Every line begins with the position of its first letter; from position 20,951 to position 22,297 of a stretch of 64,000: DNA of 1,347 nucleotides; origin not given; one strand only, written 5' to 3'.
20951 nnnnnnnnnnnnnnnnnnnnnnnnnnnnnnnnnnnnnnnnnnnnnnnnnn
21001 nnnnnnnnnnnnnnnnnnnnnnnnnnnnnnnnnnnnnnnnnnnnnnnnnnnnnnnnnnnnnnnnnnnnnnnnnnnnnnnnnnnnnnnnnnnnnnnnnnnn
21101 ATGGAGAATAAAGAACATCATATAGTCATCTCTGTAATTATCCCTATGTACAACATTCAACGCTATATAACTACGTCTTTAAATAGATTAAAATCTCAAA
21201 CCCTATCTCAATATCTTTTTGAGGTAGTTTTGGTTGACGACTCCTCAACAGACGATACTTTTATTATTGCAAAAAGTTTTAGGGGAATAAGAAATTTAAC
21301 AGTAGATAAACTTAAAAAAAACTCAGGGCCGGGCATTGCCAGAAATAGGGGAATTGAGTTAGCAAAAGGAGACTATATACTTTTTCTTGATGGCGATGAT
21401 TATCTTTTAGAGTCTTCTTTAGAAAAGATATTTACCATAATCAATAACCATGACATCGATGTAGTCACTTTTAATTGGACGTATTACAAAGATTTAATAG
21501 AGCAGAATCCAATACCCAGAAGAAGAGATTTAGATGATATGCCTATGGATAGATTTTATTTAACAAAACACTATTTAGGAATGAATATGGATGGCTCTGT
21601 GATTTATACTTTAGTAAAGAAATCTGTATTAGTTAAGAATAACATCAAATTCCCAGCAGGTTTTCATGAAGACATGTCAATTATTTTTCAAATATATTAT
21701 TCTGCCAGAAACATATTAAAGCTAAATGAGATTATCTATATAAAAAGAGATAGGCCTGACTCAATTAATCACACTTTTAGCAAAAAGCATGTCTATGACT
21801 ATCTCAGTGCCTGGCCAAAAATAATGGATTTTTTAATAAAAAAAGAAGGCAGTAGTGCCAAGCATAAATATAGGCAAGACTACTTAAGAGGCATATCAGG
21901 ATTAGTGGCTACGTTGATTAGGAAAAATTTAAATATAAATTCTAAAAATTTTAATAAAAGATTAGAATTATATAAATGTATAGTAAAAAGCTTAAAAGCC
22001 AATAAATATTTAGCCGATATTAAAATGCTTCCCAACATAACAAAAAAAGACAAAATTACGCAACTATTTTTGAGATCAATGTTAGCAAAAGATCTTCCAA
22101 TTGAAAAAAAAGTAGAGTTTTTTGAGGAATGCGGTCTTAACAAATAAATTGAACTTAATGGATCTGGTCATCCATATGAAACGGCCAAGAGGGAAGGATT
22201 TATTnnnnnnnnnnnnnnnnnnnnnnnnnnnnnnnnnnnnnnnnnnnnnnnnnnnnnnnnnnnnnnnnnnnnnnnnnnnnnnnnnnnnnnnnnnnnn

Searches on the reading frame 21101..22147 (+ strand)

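Call 4: search_protein_families(library=pfam, proteins=[window:21101-22147:+], max_evalue=0.01)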
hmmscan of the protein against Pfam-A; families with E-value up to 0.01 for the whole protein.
window:21101-22147:+ (348 aa): 4 families
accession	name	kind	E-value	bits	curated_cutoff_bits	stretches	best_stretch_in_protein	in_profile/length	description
PF00535.33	Glycos_transf_2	-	1.5e-30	106.8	23.3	1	11-159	1-140/168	Glycosyl transferase family 2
PF10111.15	Glyco_tranf_2_2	-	2.4e-15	57.2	27.3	1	11-129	1-126/276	Glycosyltransferase like family 2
PF13641.12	Glyco_tranf_2_3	-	1.9e-05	25.2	27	1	10-124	3-121/230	Glycosyltransferase like family 2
PF10696.14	DUF2501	-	0.0063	17.2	21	0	240-282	12-55/78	Protein of unknown function (DUF2501)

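Call 40: search_protein_families(library=ncbifam, proteins=[window:21101-22147:+], max_evalue=0.00001)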
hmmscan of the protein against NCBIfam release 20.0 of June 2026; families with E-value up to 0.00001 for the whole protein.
window:21101-22147:+ (348 aa): 17 families
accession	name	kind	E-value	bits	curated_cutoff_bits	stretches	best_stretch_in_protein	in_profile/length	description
NF007482.0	PRK10073.1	equivalog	9.7e-27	93.8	423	1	7-226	5-226/334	glycosyltransferase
NF047683.1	TeichurnBiosyTuaG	equivalog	1.7e-20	73.7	400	1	6-135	4-128/252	teichuronic acid biosynthesis protein TuaG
NF041875.1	EPS_EpsD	equivalog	3.3e-18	66.1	370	1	10-104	1-94/325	exopolysaccharide biosynthesis glycosyltransferase EpsD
NF050050.1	ProtGlycPglI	equivalog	7.9e-13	48.4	500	1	9-303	3-279/306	GalNAc(5)-diNAcBac-PP-undecaprenol beta-1,3-glucosyltransferase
TIGR04283.1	glyco_like_mftF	equivalog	8.2e-13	48.4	182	1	10-125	1-108/221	TIGR04283 family arsenosugar biosynthesis glycosyltransferase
TIGR03965.1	mycofact_glyco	equivalog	1.9e-12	46.8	280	1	7-110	73-175/467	mycofactocin biosynthesis glycosyltransferase MftF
TIGR03111.1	glyc2_xrt_Gpos1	hypoth_equivalog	2.6e-12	46.3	363.95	1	8-142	49-185/439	TIGR03111 family XrtG-associated glycosyltransferase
NF053739.1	GlytfEpsEBac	equivalog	2.7e-12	46.2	450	1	10-123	3-117/265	glycosyltransferase EpsE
NF038302.1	EPS_HpsE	equivalog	3.5e-12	45.9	300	1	10-105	3-102/307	hormogonium polysaccharide biosynthesis glycosyltransferase HpsE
TIGR03937.1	PgaC_IcaA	equivalog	6.6e-12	45.1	422.3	1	4-111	41-147/407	poly-beta-1,6-N-acetyl-D-glucosamine synthase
NF010496.0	PRK13915.1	equivalog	7.4e-09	35.1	262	1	6-100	29-127/307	glucosyl-3-phosphoglycerate synthase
NF038299.1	EPS_HpsN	equivalog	6.5e-08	31.9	425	1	9-110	2-102/317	hormogonium polysaccharide biosynthesis glycosyltransferase HpsN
NF041394.1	GtaseAglG_Halo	equivalog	1.5e-07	31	440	1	10-117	3-110/304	glucosyl-dolichyl phosphate glucuronosyltransferase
NF007453.0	PRK10018.1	equivalog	3.1e-07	30.3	382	1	7-236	5-227/280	colanic acid biosynthesis glycosyltransferase WcaA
NF047588.1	GlcsyltransPgfSStrep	equivalog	4.2e-07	29.5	500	1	10-100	3-96/308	glycosyltransferase PgfS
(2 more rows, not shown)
